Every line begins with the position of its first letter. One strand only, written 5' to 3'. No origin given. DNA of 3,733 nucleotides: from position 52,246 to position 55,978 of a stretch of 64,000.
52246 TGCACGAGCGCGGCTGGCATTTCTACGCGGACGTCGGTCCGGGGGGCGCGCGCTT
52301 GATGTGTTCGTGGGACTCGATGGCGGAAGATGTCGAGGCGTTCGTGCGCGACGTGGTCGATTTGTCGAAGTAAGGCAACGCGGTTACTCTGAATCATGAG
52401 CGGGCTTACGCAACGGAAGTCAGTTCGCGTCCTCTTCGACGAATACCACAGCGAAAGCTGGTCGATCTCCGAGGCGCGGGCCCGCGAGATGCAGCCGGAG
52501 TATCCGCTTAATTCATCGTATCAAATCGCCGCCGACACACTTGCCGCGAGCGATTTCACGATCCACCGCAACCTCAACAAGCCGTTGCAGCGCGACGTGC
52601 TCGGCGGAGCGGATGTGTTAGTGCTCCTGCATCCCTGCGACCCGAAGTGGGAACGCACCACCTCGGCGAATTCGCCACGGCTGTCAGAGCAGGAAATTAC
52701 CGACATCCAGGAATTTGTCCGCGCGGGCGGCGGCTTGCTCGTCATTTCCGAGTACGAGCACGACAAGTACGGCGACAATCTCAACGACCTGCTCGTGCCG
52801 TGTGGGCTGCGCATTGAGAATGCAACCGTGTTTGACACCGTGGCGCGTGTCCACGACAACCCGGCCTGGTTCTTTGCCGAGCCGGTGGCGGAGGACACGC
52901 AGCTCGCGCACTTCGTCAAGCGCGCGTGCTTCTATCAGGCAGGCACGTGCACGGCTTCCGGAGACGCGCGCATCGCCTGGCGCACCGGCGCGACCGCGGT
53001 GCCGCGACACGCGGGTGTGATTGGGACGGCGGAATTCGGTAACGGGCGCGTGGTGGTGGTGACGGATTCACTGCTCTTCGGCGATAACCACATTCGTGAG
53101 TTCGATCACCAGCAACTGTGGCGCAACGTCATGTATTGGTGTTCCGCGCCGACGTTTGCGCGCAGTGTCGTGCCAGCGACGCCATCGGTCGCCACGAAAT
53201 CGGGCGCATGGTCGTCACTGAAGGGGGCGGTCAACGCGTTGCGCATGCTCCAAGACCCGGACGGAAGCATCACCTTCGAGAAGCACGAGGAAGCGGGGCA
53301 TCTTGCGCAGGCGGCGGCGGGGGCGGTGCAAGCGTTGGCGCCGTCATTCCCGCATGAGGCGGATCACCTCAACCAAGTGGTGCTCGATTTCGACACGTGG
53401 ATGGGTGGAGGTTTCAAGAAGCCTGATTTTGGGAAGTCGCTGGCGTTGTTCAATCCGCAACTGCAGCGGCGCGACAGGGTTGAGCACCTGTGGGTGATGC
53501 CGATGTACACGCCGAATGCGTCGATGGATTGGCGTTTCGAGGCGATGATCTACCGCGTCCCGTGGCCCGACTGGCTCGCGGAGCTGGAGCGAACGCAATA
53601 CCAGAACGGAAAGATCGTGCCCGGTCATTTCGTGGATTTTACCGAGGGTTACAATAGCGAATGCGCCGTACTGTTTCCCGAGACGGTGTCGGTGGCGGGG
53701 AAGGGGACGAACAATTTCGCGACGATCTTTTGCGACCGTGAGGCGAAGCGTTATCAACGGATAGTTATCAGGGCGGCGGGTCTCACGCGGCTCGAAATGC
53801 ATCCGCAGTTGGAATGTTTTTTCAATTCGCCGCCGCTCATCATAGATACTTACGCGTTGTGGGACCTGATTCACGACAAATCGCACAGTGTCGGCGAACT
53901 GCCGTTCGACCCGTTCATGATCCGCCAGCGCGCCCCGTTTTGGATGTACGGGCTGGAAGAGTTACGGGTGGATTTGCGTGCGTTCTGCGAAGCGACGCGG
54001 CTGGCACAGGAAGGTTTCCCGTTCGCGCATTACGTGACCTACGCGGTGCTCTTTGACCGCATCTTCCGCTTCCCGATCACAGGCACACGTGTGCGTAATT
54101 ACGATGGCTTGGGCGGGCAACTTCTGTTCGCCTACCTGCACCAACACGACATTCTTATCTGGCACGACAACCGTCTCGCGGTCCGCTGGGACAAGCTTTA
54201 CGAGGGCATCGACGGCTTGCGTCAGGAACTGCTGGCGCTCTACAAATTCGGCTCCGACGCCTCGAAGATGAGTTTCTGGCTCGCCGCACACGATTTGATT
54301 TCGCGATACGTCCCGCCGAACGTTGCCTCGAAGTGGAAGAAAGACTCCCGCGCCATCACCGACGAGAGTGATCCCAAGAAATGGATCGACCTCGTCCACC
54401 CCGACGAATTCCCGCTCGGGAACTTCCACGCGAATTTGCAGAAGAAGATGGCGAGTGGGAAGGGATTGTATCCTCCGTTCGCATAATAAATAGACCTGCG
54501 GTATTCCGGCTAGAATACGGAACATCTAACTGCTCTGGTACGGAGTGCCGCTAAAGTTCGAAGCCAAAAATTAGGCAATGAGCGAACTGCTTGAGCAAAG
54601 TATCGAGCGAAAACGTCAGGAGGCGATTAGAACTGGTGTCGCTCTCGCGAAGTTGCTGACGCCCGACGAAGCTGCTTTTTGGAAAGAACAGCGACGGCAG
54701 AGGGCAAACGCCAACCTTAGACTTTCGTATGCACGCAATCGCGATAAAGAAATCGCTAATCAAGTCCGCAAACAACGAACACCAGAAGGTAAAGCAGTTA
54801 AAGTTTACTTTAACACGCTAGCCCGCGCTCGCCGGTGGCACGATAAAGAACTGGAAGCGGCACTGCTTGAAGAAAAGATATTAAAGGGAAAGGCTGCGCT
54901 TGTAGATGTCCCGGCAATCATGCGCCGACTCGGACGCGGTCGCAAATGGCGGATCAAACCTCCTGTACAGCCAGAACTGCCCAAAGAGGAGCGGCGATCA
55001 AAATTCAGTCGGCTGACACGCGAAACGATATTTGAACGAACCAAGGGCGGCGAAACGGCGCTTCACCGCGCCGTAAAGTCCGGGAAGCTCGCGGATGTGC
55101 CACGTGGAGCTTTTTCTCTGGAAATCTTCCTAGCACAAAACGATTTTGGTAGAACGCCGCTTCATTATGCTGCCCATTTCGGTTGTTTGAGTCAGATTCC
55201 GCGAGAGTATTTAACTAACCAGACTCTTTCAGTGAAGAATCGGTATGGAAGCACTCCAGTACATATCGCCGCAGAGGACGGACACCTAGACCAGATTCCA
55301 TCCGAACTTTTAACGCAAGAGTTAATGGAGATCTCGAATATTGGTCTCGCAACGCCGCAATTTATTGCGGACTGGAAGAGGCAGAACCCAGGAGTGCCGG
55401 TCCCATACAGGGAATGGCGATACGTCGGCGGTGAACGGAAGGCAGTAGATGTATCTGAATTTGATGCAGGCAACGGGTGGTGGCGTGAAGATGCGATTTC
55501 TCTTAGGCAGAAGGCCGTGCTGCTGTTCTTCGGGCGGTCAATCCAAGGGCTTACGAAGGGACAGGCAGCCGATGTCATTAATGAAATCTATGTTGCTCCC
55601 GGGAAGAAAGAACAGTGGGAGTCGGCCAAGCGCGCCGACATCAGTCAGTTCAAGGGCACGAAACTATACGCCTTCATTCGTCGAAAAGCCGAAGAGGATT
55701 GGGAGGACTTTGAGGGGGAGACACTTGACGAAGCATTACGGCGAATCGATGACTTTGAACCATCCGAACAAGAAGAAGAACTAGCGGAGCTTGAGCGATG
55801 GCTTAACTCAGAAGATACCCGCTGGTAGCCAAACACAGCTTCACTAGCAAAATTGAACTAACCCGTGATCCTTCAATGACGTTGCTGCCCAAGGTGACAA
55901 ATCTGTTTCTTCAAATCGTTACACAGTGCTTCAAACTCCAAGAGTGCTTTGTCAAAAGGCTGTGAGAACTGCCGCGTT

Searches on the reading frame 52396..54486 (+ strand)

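Call 77: search_protein_families(library=pfam, proteins=[window:52396-54486:+], max_evalue=0.0001)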
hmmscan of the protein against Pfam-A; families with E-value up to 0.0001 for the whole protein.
window:52396-54486:+ (696 aa): 2 families
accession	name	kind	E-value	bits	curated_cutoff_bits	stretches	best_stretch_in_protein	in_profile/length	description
PF19985.4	DUF6421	-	8.2e-150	499.7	25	1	271-686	3-425/437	Family of unknown function (DUF6421)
PF14258.12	DUF4350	-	2e-08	35.2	30.4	1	92-245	46-180/181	Domain of unknown function (DUF4350)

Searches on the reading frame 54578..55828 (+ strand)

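Call 77: search_protein_families(library=pfam, proteins=[window:54578-55828:+], max_evalue=0.0001)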
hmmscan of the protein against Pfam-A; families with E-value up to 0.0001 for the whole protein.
window:54578-55828:+ (416 aa): 5 families
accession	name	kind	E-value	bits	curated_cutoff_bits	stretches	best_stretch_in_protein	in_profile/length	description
PF12796.13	Ank_2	-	9.2e-10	39.4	27.3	1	187-238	25-74/90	Ankyrin repeats (3 copies)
PF13637.12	Ank_4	-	4.9e-09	36.7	22.7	0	186-202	25-41/50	Ankyrin repeats (many copies)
PF00023.36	Ank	-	4.9e-09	36.4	21.1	0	191-204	2-15/33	Ankyrin repeat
PF13606.12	Ank_3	-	1.7e-07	31.3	22.3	0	190-207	1-17/30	Ankyrin repeat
PF13857.12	Ank_5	-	1.5e-06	28.9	27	0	186-231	11-56/56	Ankyrin repeats (many copies)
